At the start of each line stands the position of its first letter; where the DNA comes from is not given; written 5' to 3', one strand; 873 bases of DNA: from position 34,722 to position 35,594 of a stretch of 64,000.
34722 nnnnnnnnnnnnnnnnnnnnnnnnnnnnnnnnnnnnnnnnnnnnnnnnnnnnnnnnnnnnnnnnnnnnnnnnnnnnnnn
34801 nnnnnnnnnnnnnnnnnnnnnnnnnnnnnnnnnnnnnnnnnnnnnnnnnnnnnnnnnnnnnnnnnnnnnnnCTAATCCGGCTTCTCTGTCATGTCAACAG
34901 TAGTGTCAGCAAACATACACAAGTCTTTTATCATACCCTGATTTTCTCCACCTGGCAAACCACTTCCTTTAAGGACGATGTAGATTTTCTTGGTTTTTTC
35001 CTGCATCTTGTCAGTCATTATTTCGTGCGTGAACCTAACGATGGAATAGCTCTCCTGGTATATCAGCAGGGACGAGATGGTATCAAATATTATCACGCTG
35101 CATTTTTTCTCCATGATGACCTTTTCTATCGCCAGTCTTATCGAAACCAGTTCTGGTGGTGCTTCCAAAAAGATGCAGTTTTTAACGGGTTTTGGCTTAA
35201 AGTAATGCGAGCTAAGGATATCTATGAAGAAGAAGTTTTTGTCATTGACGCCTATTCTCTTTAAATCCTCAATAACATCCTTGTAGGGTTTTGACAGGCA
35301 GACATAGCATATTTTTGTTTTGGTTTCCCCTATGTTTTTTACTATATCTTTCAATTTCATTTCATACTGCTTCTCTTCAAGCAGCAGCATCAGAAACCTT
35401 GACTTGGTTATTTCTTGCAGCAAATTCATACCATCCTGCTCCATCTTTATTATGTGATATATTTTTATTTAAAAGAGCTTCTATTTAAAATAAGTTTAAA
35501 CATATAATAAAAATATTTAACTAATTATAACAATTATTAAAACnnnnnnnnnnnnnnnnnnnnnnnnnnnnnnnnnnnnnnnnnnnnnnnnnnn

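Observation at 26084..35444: Signalling island built around KaiC-like ATPases and Walker-less KaiC-fold (MEDS-like) small proteins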

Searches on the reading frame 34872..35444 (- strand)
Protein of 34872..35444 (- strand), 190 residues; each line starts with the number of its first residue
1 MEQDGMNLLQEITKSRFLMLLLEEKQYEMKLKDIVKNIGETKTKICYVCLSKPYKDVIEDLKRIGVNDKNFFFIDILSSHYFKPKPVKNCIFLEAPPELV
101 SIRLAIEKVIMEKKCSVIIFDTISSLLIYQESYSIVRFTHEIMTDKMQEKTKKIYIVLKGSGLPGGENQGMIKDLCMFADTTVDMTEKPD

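Call 3: search_protein_families(library=pfam, proteins=[window:34872-35444:-], max_evalue=0.1)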
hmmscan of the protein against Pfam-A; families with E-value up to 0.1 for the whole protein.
window:34872-35444:- (190 aa): 3 families
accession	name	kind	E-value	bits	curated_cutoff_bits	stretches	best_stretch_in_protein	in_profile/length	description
PF06745.19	ATPase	-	0.0038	17.1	26.6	1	34-150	40-154/231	KaiC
PF10483.15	Elong_Iki1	-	0.058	13.4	22.5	1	31-146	30-121/292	Elongator subunit Iki1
PF05763.18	DUF835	-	0.076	13.2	33.1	0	95-142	57-104/136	Protein of unknown function (DUF835)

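Call 6: search_protein_families(library=ncbifam, proteins=[window:34872-35444:-], max_evalue=0.1)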
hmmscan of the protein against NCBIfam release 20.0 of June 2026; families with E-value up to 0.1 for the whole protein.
window:34872-35444:- (190 aa): 3 families
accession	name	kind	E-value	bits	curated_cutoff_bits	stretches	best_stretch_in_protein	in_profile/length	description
NF010780.0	PRK14183.1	equivalog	0.01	15.1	480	1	116-187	166-234/283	bifunctional 5,10-methylene-tetrahydrofolate dehydrogenase/ 5,10-methylene-tetrahydrofolate cyclohydrolase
NF004723.0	PRK06067.1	subfamily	0.019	14.5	194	1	42-161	62-174/243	flagellar accessory protein FlaH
NF040845.1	lmo0850_fam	equivalog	0.03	14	27.5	0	55-67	7-19/34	Lmo0850 family protein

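Call 75: search_protein_families(library=padloc, proteins=[window:34872-35444:-], max_evalue=0.01)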
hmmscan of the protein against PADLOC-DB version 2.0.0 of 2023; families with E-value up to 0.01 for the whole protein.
window:34872-35444:- (190 aa): 0 families

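Call 92: find_homologous_proteins(query=A7, max_evalue=0.00001)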
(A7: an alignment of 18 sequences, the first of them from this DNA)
Query A7 (18 sequences) (190 aa, profile of the alignment): 218 proteins with E <= 0.00001 among 1741 candidates; the best 120 are listed.
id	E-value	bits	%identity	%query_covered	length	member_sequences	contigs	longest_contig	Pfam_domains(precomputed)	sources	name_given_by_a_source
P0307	7.6e-83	295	60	94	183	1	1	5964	-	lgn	-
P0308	4.3e-82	292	55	95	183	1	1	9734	PF05763.19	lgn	-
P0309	3.9e-81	289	60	94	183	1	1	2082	PF05763.19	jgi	jgi:archaellum biogenesis ATPase FlaH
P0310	1.0e-80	288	57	96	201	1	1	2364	-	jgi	-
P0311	1.4e-80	287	56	95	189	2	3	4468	-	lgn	-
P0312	2.2e-80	287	54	95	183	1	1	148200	PF05763.19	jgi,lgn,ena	jgi:predicted PP-loop superfamily ATPase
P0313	3.0e-80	286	58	94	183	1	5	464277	-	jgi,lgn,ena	jgi:hypothetical protein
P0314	3.6e-80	286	55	94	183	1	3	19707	PF05763.19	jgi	jgi:hypothetical protein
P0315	3.7e-80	286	57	95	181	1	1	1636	-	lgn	-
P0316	3.8e-80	286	50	95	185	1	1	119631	-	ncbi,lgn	-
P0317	7.0e-80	285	59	95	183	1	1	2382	-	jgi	-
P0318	8.0e-80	285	58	94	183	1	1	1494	PF05763.19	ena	-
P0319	1.2e-79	284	55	94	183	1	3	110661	-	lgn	-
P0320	1.4e-79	284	98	100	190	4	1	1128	-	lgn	-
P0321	2.0e-79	283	56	94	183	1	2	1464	PF05763.19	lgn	-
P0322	2.1e-79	283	49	98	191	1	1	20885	PF05763.19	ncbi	-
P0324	2.4e-79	283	57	95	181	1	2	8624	PF05763.19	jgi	jgi:predicted PP-loop superfamily ATPase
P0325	4.3e-79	282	60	94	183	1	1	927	PF05763.19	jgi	jgi:predicted PP-loop superfamily ATPase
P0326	4.8e-79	282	59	95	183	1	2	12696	PF05763.19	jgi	jgi:hypothetical protein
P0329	1.1e-78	281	57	95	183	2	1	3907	PF05763.19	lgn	-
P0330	1.2e-78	281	59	94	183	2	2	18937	PF05763.19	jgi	jgi:hypothetical protein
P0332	1.6e-78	280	59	95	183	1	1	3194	PF05763.19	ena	-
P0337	1.2e-77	278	59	95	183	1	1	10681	PF06745.20,PF05763.19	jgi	jgi:hypothetical protein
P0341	6.2e-77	275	49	96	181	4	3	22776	PF05763.19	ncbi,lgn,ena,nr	ncbi:MAG: hypothetical protein KAW40_05575 [Candidatus Aenigmarchaeota archaeon]|nr:hypothetical pro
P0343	1.4e-76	274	57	95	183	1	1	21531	PF05763.19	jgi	jgi:hypothetical protein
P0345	2.9e-76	273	53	95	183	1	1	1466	PF05763.19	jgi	jgi:hypothetical protein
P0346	3.4e-76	273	51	96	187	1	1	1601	PF05763.19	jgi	-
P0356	1.4e-74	268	50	96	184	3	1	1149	PF05763.19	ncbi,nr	ncbi:MAG: hypothetical protein KAT94_04370 [Candidatus Aenigmarchaeota archaeon]|nr:hypothetical pro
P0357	1.8e-74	267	54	95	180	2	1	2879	PF05763.19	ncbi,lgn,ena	-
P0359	8.9e-74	265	51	96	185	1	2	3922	PF05763.19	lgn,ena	-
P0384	1.8e-71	257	50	94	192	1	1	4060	PF06745.20,PF05763.19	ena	-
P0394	8.9e-70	252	51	96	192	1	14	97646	PF06745.20,PF05763.19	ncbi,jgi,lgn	-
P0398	1.9e-69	251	48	98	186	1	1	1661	PF06745.20,PF23365.2,PF05763.19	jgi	jgi:archaellum biogenesis ATPase FlaH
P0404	1.1e-68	248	44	91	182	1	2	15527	PF05763.19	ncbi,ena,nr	ncbi:MAG: hypothetical protein KAS04_01365 [Candidatus Aenigmarchaeota archaeon]|nr:hypothetical pro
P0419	2.6e-66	241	46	95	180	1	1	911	PF05763.19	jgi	jgi:hypothetical protein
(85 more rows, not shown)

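Call 93: search_protein_families(library=pfam, alignment_id=A7, max_evalue=0.01)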
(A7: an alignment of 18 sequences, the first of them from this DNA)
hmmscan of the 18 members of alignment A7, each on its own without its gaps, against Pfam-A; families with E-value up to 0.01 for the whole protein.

A. member 1, seq(190 aa): 1 family
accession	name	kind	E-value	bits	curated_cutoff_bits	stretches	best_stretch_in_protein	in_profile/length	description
PF06745.19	ATPase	-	0.0038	17.1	26.6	1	34-150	40-154/231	KaiC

B. families by the number of members that match (of 18 scanned): 7 families
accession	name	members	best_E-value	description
PF05763.18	DUF835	16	4.6e-07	Protein of unknown function (DUF835)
PF06745.19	ATPase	16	1.4e-06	KaiC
PF10483.15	Elong_Iki1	7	0.00016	Elongator subunit Iki1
PF24336.1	DUF7504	5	0.00055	Family of unknown function (DUF7504)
PF13271.11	DUF4062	4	0.0015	Domain of unknown function (DUF4062)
PF23365.1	DUF7090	3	4.2e-05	Family of unknown function (DUF7090)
PF07560.16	DUF1539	1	0.0083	Domain of Unknown Function (DUF1539)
